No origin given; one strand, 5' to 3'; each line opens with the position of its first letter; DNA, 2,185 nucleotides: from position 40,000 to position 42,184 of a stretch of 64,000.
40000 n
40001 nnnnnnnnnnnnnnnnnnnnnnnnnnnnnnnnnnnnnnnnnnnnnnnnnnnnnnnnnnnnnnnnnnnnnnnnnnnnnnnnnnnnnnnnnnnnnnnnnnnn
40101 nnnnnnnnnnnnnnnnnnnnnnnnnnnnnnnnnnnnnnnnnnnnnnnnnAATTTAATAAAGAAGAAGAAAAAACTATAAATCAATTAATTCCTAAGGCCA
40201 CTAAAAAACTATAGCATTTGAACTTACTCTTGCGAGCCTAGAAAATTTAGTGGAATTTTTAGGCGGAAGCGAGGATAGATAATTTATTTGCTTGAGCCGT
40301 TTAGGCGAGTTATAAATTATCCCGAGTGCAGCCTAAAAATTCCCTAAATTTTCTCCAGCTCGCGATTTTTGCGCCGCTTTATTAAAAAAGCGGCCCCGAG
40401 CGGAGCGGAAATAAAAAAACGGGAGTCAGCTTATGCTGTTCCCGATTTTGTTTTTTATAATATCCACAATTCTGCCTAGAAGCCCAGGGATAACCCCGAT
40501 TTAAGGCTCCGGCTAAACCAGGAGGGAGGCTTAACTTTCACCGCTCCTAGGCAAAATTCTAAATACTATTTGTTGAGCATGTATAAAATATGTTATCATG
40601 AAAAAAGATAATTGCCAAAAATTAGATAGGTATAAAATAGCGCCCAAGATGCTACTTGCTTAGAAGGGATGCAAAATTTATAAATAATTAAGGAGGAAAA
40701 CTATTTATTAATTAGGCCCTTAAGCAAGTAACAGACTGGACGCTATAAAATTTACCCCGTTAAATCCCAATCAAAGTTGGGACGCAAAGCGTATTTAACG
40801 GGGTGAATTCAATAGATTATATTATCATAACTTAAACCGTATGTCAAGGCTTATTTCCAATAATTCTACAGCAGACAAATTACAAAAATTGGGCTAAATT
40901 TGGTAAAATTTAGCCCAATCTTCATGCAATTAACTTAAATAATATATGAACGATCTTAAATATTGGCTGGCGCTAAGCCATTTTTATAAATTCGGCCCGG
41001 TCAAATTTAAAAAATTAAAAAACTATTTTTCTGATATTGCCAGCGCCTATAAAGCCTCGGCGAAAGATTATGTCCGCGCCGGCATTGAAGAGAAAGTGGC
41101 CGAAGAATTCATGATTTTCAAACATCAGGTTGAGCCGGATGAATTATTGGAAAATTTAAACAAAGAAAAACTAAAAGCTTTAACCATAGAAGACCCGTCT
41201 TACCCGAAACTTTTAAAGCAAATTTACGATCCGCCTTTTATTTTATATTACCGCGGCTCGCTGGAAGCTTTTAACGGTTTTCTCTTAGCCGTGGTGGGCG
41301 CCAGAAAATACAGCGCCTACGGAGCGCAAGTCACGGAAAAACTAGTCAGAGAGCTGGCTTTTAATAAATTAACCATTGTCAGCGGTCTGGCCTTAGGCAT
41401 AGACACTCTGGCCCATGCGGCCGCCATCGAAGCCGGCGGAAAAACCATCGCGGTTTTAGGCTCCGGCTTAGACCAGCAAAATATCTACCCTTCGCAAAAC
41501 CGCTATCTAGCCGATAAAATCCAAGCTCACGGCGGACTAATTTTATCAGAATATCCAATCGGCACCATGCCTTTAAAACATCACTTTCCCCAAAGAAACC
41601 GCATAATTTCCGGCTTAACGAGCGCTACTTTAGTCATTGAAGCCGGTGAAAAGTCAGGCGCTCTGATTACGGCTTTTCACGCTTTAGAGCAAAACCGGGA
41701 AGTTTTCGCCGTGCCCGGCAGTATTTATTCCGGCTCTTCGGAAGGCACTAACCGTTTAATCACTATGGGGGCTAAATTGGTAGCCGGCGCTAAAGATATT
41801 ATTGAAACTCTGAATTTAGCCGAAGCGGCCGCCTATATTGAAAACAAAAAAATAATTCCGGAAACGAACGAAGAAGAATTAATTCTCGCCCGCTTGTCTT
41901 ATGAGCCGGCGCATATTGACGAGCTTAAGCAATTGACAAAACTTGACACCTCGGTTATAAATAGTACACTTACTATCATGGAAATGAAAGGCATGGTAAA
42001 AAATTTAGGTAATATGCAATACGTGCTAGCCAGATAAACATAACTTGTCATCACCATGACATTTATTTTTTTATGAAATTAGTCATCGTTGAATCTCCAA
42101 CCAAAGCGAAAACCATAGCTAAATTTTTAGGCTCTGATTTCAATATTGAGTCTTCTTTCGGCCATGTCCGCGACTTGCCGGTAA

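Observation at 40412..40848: ORF-free unit of about 400 nt, bounded by a promoter and a terminator, on the minus strand between pth and dprA: a candidate structured ncRNA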

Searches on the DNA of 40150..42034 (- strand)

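Call 4: search_rna_families(source=window, start=40150, end=41000, threshold=evalue, max_evalue=10, show_alignments=3)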
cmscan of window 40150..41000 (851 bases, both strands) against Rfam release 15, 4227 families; matches with E-value up to 10: 24.
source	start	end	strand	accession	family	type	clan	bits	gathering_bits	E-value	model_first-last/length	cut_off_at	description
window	40880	40927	-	RF03694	mir-266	Gene; miRNA;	-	25.1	80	0.025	1-83/83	no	mir-266 microRNA precursor family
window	40875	40933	-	RF03735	mir-1502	Gene; miRNA;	-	23.8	66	0.31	1-59/59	no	mir-1502 microRNA precursor family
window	40751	40818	+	RF04318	idnO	Cis-reg;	-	22.1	100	0.65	1-206/206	no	idnO ncRNA motif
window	40746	40825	-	RF00042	CopA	Gene; antisense;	-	21.4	60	0.37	1-92/92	no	CopA-like RNA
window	40884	40923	-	RF04205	MIR2606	Gene; miRNA;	-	21.2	139.7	2.1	1-165/165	no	MIR2606 microRNA precursor family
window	40638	40745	-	RF04195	MIR6217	Gene; miRNA;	-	20.7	110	0.039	1-228/228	no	MIR6217 microRNA precursor family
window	40884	40923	+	RF04205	MIR2606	Gene; miRNA;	-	20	139.7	3.9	1-165/165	no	MIR2606 microRNA precursor family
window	40876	40934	+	RF03735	mir-1502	Gene; miRNA;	-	19.9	66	2.6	1-59/59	no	mir-1502 microRNA precursor family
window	40877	40932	-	RF03714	MIR774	Gene; miRNA;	-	19.8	80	0.67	1-98/98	no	MIR774 microRNA precursor family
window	40744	40813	-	RF03353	MIR5291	Gene; miRNA;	-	19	54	2.3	1-65/65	no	MIR5291 microRNA precursor family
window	40746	40814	+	RF03601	MIR7993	Gene; miRNA;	-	18.4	100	2.4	1-138/138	no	MIR7993 microRNA precursor family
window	40328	40439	-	RF03227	mir-2528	Gene; miRNA;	-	17.7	102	1.8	1-118/118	no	mir-2528 microRNA precursor family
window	40877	40936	-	RF00455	mir-15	Gene; miRNA;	CL00085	17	57.3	0.43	1-88/88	no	mir-15 microRNA precursor family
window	40878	40931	+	RF03694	mir-266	Gene; miRNA;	-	16.9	80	3.2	8-76/83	no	mir-266 microRNA precursor family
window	40887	40918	-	RF03601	MIR7993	Gene; miRNA;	-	16.5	100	6.9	1-138/138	no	MIR7993 microRNA precursor family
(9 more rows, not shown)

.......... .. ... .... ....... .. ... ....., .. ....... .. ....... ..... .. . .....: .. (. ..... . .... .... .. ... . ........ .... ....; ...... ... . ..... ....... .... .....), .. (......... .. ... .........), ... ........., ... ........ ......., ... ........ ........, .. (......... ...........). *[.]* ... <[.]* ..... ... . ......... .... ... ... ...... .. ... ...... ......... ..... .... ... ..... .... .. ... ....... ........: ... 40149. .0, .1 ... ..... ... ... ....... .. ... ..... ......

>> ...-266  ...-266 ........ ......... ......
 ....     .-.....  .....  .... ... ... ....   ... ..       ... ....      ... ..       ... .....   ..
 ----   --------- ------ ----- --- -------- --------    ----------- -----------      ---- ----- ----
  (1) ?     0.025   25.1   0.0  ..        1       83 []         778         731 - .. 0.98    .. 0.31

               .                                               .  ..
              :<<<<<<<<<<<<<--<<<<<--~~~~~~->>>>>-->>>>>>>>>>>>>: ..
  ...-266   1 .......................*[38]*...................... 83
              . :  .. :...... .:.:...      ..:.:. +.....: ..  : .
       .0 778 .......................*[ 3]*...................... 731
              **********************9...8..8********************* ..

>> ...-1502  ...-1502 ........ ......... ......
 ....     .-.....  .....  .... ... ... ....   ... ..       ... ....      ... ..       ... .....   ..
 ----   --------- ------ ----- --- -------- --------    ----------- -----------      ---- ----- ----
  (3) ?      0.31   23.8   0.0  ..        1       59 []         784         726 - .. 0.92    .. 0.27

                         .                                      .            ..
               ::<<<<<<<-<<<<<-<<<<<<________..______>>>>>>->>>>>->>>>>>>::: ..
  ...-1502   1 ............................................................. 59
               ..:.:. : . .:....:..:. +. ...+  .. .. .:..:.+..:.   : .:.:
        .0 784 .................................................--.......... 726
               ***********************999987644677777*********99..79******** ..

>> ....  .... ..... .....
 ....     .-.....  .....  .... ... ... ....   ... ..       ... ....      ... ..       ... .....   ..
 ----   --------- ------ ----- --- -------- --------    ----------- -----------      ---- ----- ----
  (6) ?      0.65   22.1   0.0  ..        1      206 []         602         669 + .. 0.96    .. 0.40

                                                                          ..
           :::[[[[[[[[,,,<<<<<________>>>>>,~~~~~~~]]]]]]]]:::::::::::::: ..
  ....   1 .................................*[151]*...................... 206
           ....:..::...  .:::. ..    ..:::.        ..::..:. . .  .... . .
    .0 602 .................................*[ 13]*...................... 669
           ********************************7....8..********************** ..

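Call 42: build_rna_model(alignment_id=A1, structure=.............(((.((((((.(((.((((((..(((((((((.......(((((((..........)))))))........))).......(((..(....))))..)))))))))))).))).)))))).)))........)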
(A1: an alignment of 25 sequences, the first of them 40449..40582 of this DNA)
Model R1 built from alignment A1 (25 sequences, 145 columns); structure: as given.
model positions 132; base pairs 38; branch points 1; effective number of sequences 3.24; information 0.59 bits per position. Calibrated on 0.2 Mb of random sequence (short: E-values are rough).
structure used (alignment columns):
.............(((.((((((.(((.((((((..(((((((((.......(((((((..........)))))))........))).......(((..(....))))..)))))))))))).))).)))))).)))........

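Call 43: search_with_rna_model(model_id=R1, sources=[window, L002, L003, L004, L005, L006, L007, L008, L009, L010, L011, L012, L013, L014, L015, L016, L017, L018, L019, L020, L021, L022, L023, L024, L025, L026, L027, L028, L029, L030, L031, L032, L033, L034, L035, L036, L037, L038, L039, L040, L041, L042, L043, L044, L045, L046, L047, L048, L049, L050, L051, L052, L053, L054, L055, L056, L057, L058, L059, L060, L061, L062, L063, L064, L065, L066, L067, L068, L069, L070, L071, L072, L073, L074, L075, L076, L077, L078, L079, L080, L081], max_evalue=1, make_alignment=true)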
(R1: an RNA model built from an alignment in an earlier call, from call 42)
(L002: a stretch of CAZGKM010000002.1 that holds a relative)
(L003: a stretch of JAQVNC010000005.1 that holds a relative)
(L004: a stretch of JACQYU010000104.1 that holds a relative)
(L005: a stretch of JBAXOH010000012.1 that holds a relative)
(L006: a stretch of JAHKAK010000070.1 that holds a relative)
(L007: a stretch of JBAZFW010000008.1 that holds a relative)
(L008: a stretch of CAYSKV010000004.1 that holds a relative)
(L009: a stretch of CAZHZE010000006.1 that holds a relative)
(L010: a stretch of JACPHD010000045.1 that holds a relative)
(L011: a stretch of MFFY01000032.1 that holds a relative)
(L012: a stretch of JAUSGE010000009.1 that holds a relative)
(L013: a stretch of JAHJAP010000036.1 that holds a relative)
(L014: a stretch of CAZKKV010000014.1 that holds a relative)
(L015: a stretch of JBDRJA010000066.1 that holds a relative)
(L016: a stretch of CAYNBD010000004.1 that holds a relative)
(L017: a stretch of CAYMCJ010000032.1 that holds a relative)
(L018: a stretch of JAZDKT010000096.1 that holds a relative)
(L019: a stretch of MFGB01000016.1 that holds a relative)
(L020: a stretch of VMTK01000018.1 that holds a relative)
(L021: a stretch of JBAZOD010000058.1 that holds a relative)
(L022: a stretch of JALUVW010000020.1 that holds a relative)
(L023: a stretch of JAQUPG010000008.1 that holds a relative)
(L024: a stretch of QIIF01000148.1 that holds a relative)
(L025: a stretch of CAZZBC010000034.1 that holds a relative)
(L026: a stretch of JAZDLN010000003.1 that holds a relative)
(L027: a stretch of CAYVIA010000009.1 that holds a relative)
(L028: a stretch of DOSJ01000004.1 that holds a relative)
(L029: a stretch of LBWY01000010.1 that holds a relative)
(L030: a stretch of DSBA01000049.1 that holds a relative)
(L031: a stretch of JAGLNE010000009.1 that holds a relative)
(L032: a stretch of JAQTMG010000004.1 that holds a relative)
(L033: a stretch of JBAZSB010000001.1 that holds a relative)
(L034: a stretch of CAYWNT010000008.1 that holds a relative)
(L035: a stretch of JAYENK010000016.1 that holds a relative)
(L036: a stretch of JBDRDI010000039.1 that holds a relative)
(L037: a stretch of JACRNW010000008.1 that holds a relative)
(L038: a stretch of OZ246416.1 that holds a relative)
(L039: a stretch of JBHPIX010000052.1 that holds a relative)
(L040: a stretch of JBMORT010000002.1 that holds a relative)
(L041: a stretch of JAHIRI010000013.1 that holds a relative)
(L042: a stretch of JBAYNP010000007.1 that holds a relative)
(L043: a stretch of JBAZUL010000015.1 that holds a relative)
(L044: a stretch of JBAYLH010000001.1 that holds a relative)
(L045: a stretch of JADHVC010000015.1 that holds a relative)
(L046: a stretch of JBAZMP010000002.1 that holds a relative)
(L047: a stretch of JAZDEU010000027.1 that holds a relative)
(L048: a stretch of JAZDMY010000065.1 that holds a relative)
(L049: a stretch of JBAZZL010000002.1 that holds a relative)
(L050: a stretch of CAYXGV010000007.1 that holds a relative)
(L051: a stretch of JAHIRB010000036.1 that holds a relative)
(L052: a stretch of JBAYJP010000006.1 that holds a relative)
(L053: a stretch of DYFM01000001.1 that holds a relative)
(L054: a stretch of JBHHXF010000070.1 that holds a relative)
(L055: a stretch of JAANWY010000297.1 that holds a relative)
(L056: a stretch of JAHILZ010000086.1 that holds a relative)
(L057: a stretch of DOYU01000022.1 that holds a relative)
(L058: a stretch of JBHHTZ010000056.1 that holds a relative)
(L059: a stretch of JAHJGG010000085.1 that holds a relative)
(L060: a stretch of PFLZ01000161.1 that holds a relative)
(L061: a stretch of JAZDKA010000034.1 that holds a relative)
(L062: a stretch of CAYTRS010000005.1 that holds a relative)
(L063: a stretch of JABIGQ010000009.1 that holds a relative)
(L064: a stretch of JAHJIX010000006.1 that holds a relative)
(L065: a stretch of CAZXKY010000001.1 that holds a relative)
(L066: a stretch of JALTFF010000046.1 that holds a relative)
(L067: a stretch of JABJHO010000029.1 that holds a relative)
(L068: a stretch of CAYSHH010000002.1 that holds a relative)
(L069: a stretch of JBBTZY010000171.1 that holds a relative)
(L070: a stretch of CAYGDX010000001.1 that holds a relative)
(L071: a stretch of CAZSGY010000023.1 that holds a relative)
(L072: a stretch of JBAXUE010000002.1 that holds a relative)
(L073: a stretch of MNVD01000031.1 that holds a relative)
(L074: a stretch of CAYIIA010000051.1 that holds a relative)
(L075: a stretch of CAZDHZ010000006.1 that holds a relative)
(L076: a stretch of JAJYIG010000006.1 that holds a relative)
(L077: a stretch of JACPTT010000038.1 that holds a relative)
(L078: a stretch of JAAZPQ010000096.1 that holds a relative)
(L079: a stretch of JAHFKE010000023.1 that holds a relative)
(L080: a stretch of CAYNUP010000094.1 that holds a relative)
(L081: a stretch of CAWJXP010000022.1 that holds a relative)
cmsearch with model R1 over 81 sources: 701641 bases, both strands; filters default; matches with E-value up to 1: 84.
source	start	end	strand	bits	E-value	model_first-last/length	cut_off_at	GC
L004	358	489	-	134.4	5.7e-28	1-132/132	no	0.43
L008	3623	3754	-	132.6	1.6e-27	1-132/132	no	0.39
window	40450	40581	-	132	2.1e-27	1-132/132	no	0.43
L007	3611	3742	-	129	1.1e-26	1-132/132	no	0.35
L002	3577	3708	-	128.7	1.3e-26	1-132/132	no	0.42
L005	3606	3737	-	128.1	1.8e-26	1-132/132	no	0.39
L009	3630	3761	-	127.1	3.1e-26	1-132/132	no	0.39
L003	3435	3566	-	127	3.2e-26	1-132/132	no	0.43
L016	3512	3644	-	122.4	4e-25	1-132/132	no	0.43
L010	3670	3801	-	122.4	4.1e-25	1-132/132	no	0.39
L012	3641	3772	-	120.9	9.4e-25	1-132/132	no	0.55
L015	3414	3546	-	119.6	1.9e-24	1-132/132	no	0.36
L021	3524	3659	-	118.1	4.3e-24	1-132/132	no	0.38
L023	3393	3527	-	114.7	2.8e-23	1-132/132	no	0.36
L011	3626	3756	-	113.1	6.6e-23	1-132/132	no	0.46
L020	3376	3509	-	110.2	3.1e-22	1-132/132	no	0.49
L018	1392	1525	-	103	1.6e-20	1-132/132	no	0.51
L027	3543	3676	-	100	8.2e-20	1-132/132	no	0.49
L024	1040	1167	-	99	1.4e-19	1-132/132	no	0.37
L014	3576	3704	-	98.2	2.3e-19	1-132/132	no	0.38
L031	2879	3010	-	94.1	2.1e-18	1-132/132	no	0.49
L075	3644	3778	-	88.5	4.4e-17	1-132/132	no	0.37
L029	3592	3730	-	84.7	3.5e-16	1-132/132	no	0.33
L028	3555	3690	-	83.7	6.3e-16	1-132/132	no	0.39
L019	3332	3466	-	81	2.7e-15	1-132/132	no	0.43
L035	3646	3777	-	76.9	2.5e-14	1-132/132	no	0.3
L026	3629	3762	-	69.5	1.5e-12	1-132/132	no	0.49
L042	3069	3216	-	64.1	2.7e-11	1-132/132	no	0.44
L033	3737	3890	-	62.9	5.2e-11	1-132/132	no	0.47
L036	3679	3807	-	60.7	1.8e-10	1-132/132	no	0.4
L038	3645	3796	-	54.7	4.6e-09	1-132/132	no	0.49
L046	164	315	-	51.2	3.2e-08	1-132/132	no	0.39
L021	3519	3654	+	51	3.6e-08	1-132/132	no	0.37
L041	208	359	-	48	1.9e-07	1-132/132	no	0.45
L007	3606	3737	+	47.6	2.3e-07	1-132/132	no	0.34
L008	3618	3749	+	46.9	3.4e-07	1-132/132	no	0.37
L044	3658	3811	-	46.2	4.8e-07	1-132/132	no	0.47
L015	3409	3541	+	45.3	8.1e-07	1-132/132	no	0.39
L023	3388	3522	+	45.3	8.1e-07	1-132/132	no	0.39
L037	3612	3765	-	44.9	9.8e-07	1-132/132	no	0.46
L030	3501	3652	-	44.3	1.4e-06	1-132/132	no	0.41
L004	353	484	+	42.2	4.4e-06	1-132/132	no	0.42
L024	1035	1162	+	42.1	4.6e-06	1-132/132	no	0.38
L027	3538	3671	+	40.3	1.2e-05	1-132/132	no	0.49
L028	3550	3685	+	39.9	1.5e-05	1-132/132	no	0.41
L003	3430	3561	+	39.3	2.1e-05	1-132/132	no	0.44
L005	3601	3732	+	38.7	2.9e-05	1-132/132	no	0.39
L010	3665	3796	+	38.2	3.8e-05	1-132/132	no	0.4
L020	3371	3504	+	37.9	4.6e-05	1-132/132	no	0.51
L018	1387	1520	+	36.9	7.9e-05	1-132/132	no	0.52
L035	3641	3772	+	36.8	8.5e-05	1-132/132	no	0.29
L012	3636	3767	+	36.6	9.1e-05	1-132/132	no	0.53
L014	3571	3699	+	36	0.00013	1-132/132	no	0.39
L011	3621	3751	+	35.5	0.00016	1-132/132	no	0.47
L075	3815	3929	-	35.4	0.00018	1-132/132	no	0.27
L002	3572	3703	+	35.4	0.00018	1-132/132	no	0.42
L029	3587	3725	+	34.9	0.00024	1-132/132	no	0.34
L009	3625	3756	+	34.5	0.00029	1-132/132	no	0.39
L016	3507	3639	+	34.3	0.00033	1-132/132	no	0.42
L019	3327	3461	+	34.1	0.00036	1-132/132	no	0.41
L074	2581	2725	-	32.2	0.001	1-132/132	no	0.47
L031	2874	3005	+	30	0.0033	1-132/132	no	0.49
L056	3733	3883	-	29.6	0.0043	1-132/132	no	0.44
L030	3496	3647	+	29.3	0.0051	1-132/132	no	0.41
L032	3675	3832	-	29.2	0.0054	1-132/132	no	0.44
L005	3767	3895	-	29.1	0.0055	1-132/132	no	0.33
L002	3758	3886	-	28.7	0.0068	1-132/132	no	0.29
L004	543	670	-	27.9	0.011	1-132/132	no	0.3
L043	3733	3866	-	27.4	0.014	1-132/132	no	0.5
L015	3722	3852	-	27.2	0.016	1-132/132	no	0.3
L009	3794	3923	-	27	0.017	1-132/132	no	0.25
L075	3639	3773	+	26.7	0.021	1-132/132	no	0.37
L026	3624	3757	+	26.5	0.023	1-132/132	no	0.47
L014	3782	3909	-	25.3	0.045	1-132/132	no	0.25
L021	3730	3859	-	24.8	0.059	1-132/132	no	0.35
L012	3786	3915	-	24.5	0.07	1-132/132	no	0.36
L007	3775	3904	-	23.5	0.12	1-132/132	no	0.32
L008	3787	3916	-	22.6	0.19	1-132/132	no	0.25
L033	3732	3885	+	20.8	0.52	1-132/132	no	0.47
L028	3722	3849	-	20.6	0.59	1-132/132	no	0.27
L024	1265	1394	-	20.5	0.6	1-132/132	no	0.39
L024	822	940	+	20.2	0.72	1-132/132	no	0.4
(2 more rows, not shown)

Alignment A3: 84 matches aligned to the model, 261 columns, each read 5' to 3' on its own strand. Consensus structure (alignment columns), stored with it:
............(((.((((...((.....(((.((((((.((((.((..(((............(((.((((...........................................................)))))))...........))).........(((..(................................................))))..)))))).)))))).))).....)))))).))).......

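Call 57: search_rna_families(sources=[L002, L010, L016, L020, L027, L029, L033, L038, L044, L030, L037, L042, L046, L056, L032, L035], threshold=gathering)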
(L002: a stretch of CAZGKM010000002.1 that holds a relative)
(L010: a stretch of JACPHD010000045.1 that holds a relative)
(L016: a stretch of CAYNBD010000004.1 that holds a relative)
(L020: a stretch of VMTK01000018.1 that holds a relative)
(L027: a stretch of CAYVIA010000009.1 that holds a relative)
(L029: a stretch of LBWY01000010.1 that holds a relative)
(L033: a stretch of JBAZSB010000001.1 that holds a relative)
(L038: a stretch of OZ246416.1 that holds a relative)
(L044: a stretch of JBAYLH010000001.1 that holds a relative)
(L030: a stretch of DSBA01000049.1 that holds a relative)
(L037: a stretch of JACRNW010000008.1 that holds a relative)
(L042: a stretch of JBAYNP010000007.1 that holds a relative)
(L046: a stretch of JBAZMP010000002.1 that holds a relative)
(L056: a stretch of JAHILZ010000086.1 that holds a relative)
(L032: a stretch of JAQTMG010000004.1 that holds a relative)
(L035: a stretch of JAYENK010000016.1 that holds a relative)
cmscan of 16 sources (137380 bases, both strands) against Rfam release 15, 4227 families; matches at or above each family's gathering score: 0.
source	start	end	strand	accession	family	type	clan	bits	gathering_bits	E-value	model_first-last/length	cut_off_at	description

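Call 58: build_rna_model(alignment_id=A2, structure=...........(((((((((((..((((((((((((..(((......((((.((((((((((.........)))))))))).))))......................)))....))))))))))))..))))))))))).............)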
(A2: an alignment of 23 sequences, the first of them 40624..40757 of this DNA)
Model R2 built from alignment A2 (23 sequences, 153 columns); structure: as given.
model positions 128; base pairs 40; branch points 0; effective number of sequences 3; information 0.59 bits per position. Calibrated on 0.2 Mb of random sequence (short: E-values are rough).
structure used (alignment columns):
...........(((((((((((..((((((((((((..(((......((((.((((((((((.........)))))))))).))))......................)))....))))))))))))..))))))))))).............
